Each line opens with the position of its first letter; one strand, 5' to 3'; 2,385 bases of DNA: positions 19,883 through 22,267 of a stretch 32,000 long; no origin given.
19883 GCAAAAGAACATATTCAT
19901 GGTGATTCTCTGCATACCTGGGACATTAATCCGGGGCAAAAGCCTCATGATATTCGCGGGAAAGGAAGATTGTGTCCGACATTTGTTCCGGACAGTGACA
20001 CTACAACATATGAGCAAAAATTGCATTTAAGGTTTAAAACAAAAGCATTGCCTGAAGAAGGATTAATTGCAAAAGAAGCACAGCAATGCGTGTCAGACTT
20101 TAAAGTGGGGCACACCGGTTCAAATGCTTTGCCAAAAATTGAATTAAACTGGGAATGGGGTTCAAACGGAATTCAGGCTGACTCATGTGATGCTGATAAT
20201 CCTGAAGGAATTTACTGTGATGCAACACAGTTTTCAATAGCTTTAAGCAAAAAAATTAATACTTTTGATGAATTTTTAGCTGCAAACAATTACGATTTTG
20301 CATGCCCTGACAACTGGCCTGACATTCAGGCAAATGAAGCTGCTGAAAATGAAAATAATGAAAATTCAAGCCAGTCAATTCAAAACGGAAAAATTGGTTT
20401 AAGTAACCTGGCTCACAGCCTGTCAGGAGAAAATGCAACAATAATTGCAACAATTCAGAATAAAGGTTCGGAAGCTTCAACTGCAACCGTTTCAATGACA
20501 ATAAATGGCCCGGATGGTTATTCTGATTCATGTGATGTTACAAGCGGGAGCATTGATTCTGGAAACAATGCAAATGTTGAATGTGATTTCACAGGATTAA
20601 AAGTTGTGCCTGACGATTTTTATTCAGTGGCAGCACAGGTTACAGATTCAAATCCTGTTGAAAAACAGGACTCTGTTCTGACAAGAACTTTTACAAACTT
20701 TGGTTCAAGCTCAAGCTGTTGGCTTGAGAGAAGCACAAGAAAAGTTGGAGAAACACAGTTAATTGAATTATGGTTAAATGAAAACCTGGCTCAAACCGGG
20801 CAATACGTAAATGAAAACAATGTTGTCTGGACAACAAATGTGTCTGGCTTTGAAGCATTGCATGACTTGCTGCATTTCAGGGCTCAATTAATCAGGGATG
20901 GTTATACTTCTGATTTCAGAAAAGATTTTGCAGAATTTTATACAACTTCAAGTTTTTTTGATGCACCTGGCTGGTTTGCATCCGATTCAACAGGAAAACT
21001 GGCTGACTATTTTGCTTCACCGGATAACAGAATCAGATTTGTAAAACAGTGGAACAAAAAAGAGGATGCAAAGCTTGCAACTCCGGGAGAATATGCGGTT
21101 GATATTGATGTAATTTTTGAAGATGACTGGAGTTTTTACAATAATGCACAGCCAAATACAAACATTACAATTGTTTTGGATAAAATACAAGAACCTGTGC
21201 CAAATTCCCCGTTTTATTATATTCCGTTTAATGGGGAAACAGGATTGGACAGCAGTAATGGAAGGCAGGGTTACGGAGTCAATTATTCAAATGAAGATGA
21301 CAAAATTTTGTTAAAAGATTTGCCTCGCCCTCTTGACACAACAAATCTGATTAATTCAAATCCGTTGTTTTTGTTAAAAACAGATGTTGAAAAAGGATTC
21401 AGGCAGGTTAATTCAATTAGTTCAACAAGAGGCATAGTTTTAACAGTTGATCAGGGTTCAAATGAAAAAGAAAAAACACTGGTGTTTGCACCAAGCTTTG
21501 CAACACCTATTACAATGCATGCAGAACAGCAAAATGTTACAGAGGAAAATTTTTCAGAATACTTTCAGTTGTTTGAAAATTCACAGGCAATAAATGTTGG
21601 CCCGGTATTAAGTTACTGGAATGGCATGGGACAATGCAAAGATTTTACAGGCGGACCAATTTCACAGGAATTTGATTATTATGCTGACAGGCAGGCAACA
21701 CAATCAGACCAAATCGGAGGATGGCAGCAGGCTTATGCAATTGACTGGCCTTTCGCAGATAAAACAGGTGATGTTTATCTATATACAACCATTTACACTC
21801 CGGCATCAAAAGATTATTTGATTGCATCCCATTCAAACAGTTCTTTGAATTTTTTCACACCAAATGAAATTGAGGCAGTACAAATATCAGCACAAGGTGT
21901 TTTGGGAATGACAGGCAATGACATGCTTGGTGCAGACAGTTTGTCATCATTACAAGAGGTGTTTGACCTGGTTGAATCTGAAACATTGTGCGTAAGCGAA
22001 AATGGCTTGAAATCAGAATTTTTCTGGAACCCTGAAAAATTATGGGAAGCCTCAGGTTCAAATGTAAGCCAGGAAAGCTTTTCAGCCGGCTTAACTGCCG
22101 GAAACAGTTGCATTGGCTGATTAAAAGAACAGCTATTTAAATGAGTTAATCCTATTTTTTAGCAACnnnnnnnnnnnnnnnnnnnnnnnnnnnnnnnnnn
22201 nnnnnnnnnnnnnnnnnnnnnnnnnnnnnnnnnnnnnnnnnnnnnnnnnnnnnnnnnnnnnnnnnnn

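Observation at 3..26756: Candidate undescribed cell-surface system: three giant anchored proteins, a family of small 3-TM proteins and an M64-like protease in one co-directional block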

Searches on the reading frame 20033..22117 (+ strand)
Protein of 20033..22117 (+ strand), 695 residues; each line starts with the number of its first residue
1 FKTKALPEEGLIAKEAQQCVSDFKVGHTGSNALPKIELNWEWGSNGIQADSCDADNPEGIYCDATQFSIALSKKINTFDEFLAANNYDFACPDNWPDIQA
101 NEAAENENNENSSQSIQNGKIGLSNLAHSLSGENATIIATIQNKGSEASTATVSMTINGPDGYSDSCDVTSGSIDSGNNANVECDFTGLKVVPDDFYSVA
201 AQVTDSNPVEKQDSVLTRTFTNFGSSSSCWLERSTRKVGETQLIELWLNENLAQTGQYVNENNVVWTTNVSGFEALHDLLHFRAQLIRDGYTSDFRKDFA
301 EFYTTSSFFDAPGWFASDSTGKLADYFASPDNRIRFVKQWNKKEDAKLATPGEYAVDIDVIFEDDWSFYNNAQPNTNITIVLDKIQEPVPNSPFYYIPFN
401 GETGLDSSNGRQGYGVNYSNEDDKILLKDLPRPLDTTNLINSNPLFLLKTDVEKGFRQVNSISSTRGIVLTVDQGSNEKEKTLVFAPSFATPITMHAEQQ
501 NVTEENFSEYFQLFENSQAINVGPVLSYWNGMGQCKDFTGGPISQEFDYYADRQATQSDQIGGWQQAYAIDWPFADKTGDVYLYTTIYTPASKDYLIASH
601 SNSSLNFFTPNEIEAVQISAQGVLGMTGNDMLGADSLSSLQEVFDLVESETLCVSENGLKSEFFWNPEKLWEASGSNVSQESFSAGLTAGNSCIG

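Call 33: find_related_loci(query=A2, collection=genome_contigs, flank=10000)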
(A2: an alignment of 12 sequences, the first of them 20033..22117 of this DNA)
Query A2 (695 aa) in genome_contigs; peptide patterns used: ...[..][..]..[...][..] (x = any residue, [..] = any of these).
222 stretches matched a pattern; 219 encode a relative of the query (tblastn E <= 1e-3); the best 80 are kept; 73 distinct loci.
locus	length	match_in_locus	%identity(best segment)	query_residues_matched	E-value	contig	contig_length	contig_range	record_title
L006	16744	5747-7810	36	1-695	7e-148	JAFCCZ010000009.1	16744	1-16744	MAG: Candidatus Iainarchaeum archaeon isolate Meg19_1012_Bin_199 Meg19_1012_Bin_199_scaffold_9126, whole genome shotgun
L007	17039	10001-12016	36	12-695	1e-144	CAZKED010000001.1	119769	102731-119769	MAG TPA_asm: uncultured archaeon isolate binchicken_co334_40 genome assembly, contig: NODE_175_length_119769_cov_7.69649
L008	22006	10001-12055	35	1-695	2e-142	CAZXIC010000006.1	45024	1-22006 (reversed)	MAG TPA_asm: uncultured archaeon isolate SRP323688_co1_45 genome assembly, contig: NODE_1528_length_45024_cov_7.544041,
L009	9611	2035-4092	36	1-695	3e-142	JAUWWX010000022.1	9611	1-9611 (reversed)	MAG: archaeon isolate CSMAG_2669 CSMAG_2669_k127_2360345_length_9611_cov_25.0000, whole genome shotgun sequence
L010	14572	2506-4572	36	1-695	5e-141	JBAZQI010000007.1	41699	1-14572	MAG: archaeon isolate SO_2017_SWC_5 scaffold_837_c1_LP-4_2017, whole genome shotgun sequence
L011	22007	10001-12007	36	19-695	2e-139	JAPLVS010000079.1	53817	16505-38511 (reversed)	MAG: Candidatus Iainarchaeum archaeon isolate LacPavin_0920_SED3_MAG_48_10 LacPavin_0920_SED3_scaffold_4617037, whole ge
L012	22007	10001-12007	35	15-695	3e-132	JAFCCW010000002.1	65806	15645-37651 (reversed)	MAG: Candidatus Iainarchaeum archaeon isolate Meg19_1012_Bin_161 Meg19_1012_Bin_161_scaffold_595, whole genome shotgun s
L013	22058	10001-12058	35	16-675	4e-130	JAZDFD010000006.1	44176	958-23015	MAG: Candidatus Iainarchaeum archaeon isolate MEGAHIT-group-0.184 k141_9736435, whole genome shotgun sequence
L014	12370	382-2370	34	6-694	3e-125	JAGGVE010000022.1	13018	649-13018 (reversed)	MAG: Candidatus Iainarchaeum archaeon isolate AUK092 PB_MBMC_046_c_000000000047, whole genome shotgun sequence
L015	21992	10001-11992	37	14-695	4e-144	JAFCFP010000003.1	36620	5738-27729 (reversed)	MAG: Candidatus Iainarchaeum archaeon isolate Meg22_1618_Bin_64 Meg22_1618_Bin_64_scaffold_1097, whole genome shotgun se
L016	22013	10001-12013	35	19-695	9e-122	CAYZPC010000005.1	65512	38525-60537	MAG TPA_asm: uncultured archaeon isolate SRP278252_co2_776 genome assembly, contig: NODE_684_length_65512_cov_6.738424,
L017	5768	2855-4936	35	1-695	3e-121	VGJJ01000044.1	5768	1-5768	MAG: Candidatus Iainarchaeum archaeon isolate M_DeepCast_50m_m2_156 M_DeepCast_50m_m2_156_Ga0194121_10025374, whole geno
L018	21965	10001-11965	34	15-694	4e-120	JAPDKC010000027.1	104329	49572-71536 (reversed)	MAG: archaeon isolate S5B6_HD70 c_000000000076, whole genome shotgun sequence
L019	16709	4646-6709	35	4-695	7e-120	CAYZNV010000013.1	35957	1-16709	MAG TPA_asm: uncultured archaeon isolate SRP278252_co2_833 genome assembly, contig: NODE_2273_length_35957_cov_6.029608,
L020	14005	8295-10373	34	1-695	1e-118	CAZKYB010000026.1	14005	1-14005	MAG TPA_asm: uncultured archaeon isolate SRP342105_co1_296 genome assembly, contig: NODE_5891_length_14005_cov_5.093190,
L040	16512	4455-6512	33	3-695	7e-106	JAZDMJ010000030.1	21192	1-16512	MAG: Candidatus Iainarchaeum archaeon isolate MEGAHIT-group-0.644 k141_1407727, whole genome shotgun sequence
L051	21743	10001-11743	35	1-695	5e-101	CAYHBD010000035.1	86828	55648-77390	MAG TPA_asm: uncultured archaeon isolate ERP119294_co2_134 genome assembly, contig: k141_3616506, whole genome shotgun s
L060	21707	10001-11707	33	1-695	5e-79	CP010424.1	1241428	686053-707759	MAG: archaeon GW2011_AR10 chromosome, complete genome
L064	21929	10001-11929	29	11-694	5e-77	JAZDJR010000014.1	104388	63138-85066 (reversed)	MAG: Candidatus Micrarchaeota archaeon isolate MEGAHIT-group-0.496 k141_3576920, whole genome shotgun sequence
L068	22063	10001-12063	35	4-695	2e-108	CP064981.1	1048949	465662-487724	MAG: Candidatus Iainarchaeum archaeon isolate Fred_18-Q3-R57-64_BAT3C.431 chromosome, complete genome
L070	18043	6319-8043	33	7-695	6e-76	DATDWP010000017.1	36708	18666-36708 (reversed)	MAG TPA_asm: archaeon isolate SMAG_U8115 k141_2233186, whole genome shotgun sequence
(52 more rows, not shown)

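Call 36: search_protein_representatives(alignment_id=A2)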
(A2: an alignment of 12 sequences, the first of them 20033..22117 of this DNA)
Query: 12 sequences, 560 profile positions. Proteins with E-value up to 0.001 (for the whole library): 869; up to 1e-10: 770; up to 1e-30: 549. The best 150 are listed.
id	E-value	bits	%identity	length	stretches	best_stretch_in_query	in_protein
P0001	2.3e-187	640.5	-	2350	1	1-558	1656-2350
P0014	1.7e-185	634.3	-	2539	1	1-557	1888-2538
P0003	1.2e-183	628.2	-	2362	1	1-557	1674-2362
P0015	1.1e-164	565.6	-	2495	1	1-558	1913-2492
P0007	2.1e-157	541.6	-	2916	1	3-557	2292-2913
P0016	3.3e-157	540.9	-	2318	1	8-558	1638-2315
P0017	1.9e-156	538.4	-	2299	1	1-557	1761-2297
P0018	2.4e-156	538.1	-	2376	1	1-558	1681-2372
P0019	1.0e-153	529.4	-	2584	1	4-558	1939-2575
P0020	5.1e-153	527.1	-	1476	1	2-557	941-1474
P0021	2.2e-152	525.0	-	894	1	12-557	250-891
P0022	4.4e-152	524.0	-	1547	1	8-558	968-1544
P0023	5.6e-152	523.7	-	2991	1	13-558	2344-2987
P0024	1.3e-151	522.5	-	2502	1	2-556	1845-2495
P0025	1.2e-150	519.3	-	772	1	5-558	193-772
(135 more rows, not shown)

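Call 39: predict_structure(alignment_id=A2)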
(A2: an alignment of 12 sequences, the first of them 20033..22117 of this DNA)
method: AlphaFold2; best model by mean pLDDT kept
length: 695 residues; sequences in the alignment: 12
mean_pLDDT: 77.0   pTM: 0.70
mean pLDDT of the five models: 77.0, 75.3, 74.0, 69.5, 68.9
residues with pLDDT >= 90: 161; 70-90: 343; 50-70: 123; < 50: 68
segments of 3 or more residues with pLDDT < 50: 1-14, 94-113, 208-212, 224-227, 252-258, 624-635
pLDDT, mean of each block of 10 residues (from residue 1): 29 58 86 85 88 88 91 95 86 48 32 59 75 81 84 84 83 84 85 64 65 57 51 76 75 45 82 90 90 84 75 83 86 79 64 92 88 89 88 83 65 55 52 53 67 85 89 79 84 90 90 89 91 92 92 90 85 92 90 82 79 75 41 56 87 88 88 67 84 87
secondary structure, 60 per line:
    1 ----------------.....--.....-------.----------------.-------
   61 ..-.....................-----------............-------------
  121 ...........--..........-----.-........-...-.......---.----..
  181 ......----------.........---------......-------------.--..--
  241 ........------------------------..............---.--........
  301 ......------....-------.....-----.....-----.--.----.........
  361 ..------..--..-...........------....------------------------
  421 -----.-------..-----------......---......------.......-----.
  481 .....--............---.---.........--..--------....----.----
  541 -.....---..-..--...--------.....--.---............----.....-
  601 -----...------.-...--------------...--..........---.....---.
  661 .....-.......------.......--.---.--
elements in order (helices of 4 or more, strands of 3 or more residues): E17-21 E24-28 H64-84 H96-107 E121-131 E134-143 E151-158 E164-170 E179-186 E197-205 E215-220 H243-248 H273-280 E281-286 H293-306 H313-316 H324-328 E334-338 E352-362 E376-386 H393-396 E447-452 H456-461 E468-474 E480-485 E488-499 E507-515 E528-531 H543-546 E568-572 E579-590 E595-599 E606-608 E617-619 H640-648 E652-656 E660-665 H667-673 H680-686

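Call 42: fold_search(model_id=the predicted structure, library=pdb)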
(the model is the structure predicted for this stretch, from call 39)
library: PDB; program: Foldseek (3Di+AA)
matches with E <= 10: 1784; with E <= 0.001: 36
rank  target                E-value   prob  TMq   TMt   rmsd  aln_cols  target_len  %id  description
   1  8v2b_C                7.8e-06  0.98  0.12  0.12  21.0       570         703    8  Cryo-EM structure of mouse type II OSM receptor complex: model for full extracellular assembly (released 2024-11-20)
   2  6byg_B                3.0e-05  1.00  0.12  0.10   3.0       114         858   18  Crystal structure of the nucleophile mutant (E575A) of the GH2 exo-beta-mannanase from Xanthomonas axonopodis pv. citr (released 2018-07-18)
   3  6byc                  3.8e-05  1.00  0.13  0.10   3.0       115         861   16  Crystal structure of the GH2 exo-beta-mannanase from Xanthomonas axonopodis pv. citri (released 2018-07-18)
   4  6byg_A                4.7e-05  1.00  0.12  0.10  18.4       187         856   16  Crystal structure of the nucleophile mutant (E575A) of the GH2 exo-beta-mannanase from Xanthomonas axonopodis pv. citr (released 2018-07-18)
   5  6byi_A                4.9e-05  1.00  0.13  0.10  17.8       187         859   16  Crystal structure of the acid-base mutant (E477A) of the GH2 exo-beta-mannanase from Xanthomonas axonopodis pv. citri (released 2018-07-18)
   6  6bye_A                7.2e-05  1.00  0.12  0.10   3.8       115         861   18  Crystal structure of the GH2 exo-beta-mannanase from Xanthomonas axonopodis pv. citri in complex with mannose (released 2018-07-18)
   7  2x41                  1.3e-04  1.00  0.12  0.12   7.1       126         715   15  Structure of beta-glucosidase 3B from Thermotoga neapolitana in complex with glucose (released 2010-02-09)
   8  6quc_A                2.3e-04  1.00  0.13  0.10   3.5       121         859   17  Truncated beta-galactosidase III from Bifidobacterium bifidum (released 2020-03-18)
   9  2x40                  2.3e-04  1.00  0.12  0.12   7.0       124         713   14  Structure of beta-glucosidase 3B from Thermotoga neapolitana in complex with glycerol (released 2010-02-09)
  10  7ljj                  2.4e-04  1.00  0.10  0.12   3.1        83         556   16  Structure of the Exo-alpha-L-galactosidase BpGH29 from Bacteroides plebeius (released 2022-02-09)
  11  2x42                  3.0e-04  1.00  0.12  0.12   6.2       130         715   15  Structure of beta-glucosidase 3B from Thermotoga neapolitana in complex with alpha-D-glucose (released 2010-02-09)
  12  6hpd                  3.0e-04  1.00  0.11  0.09   5.7       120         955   18  The structure of a beta-glucuronidase from glycoside hydrolase family 2 (released 2019-07-24)
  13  8u01                  3.5e-04  1.00  0.12  0.09   3.4       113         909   15  Crystal Structure of the Glycoside Hydrolase Family 2 TIM Barrel-domain Containing Protein from Phocaeicola plebeius (released 2023-09-27)
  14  3s3j_A                3.7e-04  1.00  0.12  0.13   4.3       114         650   11  Transglutaminase 2 in complex with a novel inhibitor (released 2012-06-06)
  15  7lnp_E                3.7e-04  1.00  0.10  0.12   8.4        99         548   14  Structure of the exo-alpha-L-galactosidase BpGH29 (D264N mutant) from Bacteroides plebeius in complex with paranitroph (released 2022-02-09)
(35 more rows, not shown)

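Call 65: fold_search(model_id=the predicted structure, library=viral)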
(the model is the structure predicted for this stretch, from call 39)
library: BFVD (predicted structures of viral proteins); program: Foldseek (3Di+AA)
matches with E <= 10: 1196; with E <= 0.001: 18
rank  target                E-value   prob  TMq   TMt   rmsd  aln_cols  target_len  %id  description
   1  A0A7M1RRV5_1          2.8e-05  0.90  0.16  0.10  22.0       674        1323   12  Internalin-like protein [uncultured phage cr52_1]
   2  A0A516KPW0            2.8e-05  0.60  0.11  0.11  29.2       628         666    8  (no name in the UniProt tables at hand)
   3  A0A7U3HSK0            4.6e-05  1.00  0.15  0.54   8.4       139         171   12  (no name in the UniProt tables at hand)
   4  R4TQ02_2              6.0e-05  0.63  0.13  0.09  21.4       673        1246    9  (no name in the UniProt tables at hand)
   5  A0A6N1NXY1            3.1e-04  0.89  0.13  0.09  22.2       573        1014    8  DUF11 domain-containing protein [Tupanvirus soda lake]
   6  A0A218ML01            3.4e-04  0.51  0.11  0.08  32.0       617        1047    7  Putative peptidase [uncultured virus]
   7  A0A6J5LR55            3.4e-04  0.44  0.11  0.16  28.9       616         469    9  Concanavalin A-like lectin/glucanases superfamily [uncultured Caudovirales phage]
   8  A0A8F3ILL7            3.6e-04  1.00  0.13  0.54  10.2       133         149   14  (no name in the UniProt tables at hand)
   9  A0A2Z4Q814            4.2e-04  1.00  0.13  0.52  19.9       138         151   12  (no name in the UniProt tables at hand)
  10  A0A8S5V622            4.2e-04  0.66  0.13  0.15  34.5       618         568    6  Uncharacterized protein [Myoviridae sp. ct4uh47]
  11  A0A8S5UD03            5.5e-04  0.80  0.13  0.23  24.6       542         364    8  Uncharacterized protein [Siphoviridae sp. ctgN495]
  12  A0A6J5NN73            5.9e-04  1.00  0.12  0.09  11.0       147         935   17  Concanavalin A-like lectin/glucanases superfamily [uncultured Caudovirales phage]
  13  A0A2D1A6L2            6.5e-04  0.21  0.10  0.06  35.3       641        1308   10  Minor tail protein [Rhodococcus phage Trina]
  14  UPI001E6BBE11         7.7e-04  1.00  0.12  0.18  14.9       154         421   16  (no name look-up for this kind of identifier)
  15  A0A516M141            8.1e-04  1.00  0.12  0.27  17.7       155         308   11  (no name in the UniProt tables at hand)
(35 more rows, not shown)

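Call 71: search_protein_families(library=pfam, proteins=[L051:14178-16016:+, L040:12589-15495:+, L070:9008-13222:+, L064:15963-16838:+, L011:16974-18173:+], max_evalue=0.001)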
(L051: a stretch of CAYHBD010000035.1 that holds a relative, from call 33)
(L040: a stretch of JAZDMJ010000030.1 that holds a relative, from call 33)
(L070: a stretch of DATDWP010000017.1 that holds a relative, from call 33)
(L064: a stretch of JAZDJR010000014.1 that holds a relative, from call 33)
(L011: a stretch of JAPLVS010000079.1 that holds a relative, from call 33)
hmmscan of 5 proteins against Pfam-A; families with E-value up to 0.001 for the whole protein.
L051:14178-16016:+ (613 aa): 3 families
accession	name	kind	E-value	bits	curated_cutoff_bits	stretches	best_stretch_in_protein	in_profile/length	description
PF00112.29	Peptidase_C1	-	9.4e-18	65.5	20.7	2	194-331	1-122/220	Papain family cysteine protease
PF13620.12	CarboxypepD_reg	-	2.3e-10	41.1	32.3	1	70-151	2-82/82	Carboxypeptidase regulatory-like domain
PF17802.7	SpaA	-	0.00044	20.8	23.1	1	81-146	13-85/91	Prealbumin-like fold domain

L040:12589-15495:+ (969 aa): 0 families

L070:9008-13222:+ (1405 aa): 3 families
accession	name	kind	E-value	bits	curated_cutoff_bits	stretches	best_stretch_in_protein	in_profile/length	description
PF13385.13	Laminin_G_3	-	4.4e-16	59.8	27.6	1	861-1026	2-151/151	Concanavalin A-like lectin/glucanases superfamily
PF18998.6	Flg_new_2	-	1.3e-07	31.9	23.6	1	733-808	2-72/73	Divergent InlB B-repeat domain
PF03160.20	Calx-beta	-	0.00041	20.8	27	1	533-640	6-119/119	Calx-beta domain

L064:15963-16838:+ (292 aa): 0 families

L011:16974-18173:+ (400 aa): 0 families

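Call 80: search_solved_structures(query=A2, max_evalue=1)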
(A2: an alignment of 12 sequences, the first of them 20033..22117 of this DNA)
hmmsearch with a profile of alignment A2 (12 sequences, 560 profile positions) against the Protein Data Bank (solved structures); distinct sequences matched with E-value up to 1: 18.
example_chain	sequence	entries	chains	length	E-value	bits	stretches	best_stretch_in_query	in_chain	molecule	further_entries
8pmw_C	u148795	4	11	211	0.047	15.5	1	242-300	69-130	Capsid protein | Pro-secreted protein ORF2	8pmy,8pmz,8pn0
2ztn_A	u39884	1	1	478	0.075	14.8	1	242-299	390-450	Capsid protein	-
9fns_A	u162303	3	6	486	0.076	14.8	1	242-300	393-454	Secreted protein ORF2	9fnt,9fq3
5jug_A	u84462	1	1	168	0.17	13.7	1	360-441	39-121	beta-1,4-mannanase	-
5ju9_A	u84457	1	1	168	0.23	13.2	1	363-441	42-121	beta-1,4-mannanase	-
5jts_A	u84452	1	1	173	0.25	13.1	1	363-441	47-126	beta-1,4-mannanase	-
9lb3_A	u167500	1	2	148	0.3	12.8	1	242-298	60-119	Capsid protein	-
3rkc_A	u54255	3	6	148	0.32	12.8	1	242-298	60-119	Capsid protein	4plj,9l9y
9lb4_A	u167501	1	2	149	0.62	11.8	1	241-303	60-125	Secreted protein ORF2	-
9lb5_B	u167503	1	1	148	0.63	11.8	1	241-302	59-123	Secreted protein ORF2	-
9lb2_A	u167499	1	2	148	0.63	11.8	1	241-303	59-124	Secreted protein ORF2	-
9imx_A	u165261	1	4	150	0.65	11.7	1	241-303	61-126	Secreted protein ORF2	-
9lb5_A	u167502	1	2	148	0.67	11.7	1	241-302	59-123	Secreted protein ORF2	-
9jig_A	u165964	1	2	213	0.68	11.7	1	242-298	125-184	Pro-secreted protein ORF2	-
9lb5_D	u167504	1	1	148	0.82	11.4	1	242-302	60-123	Secreted protein ORF2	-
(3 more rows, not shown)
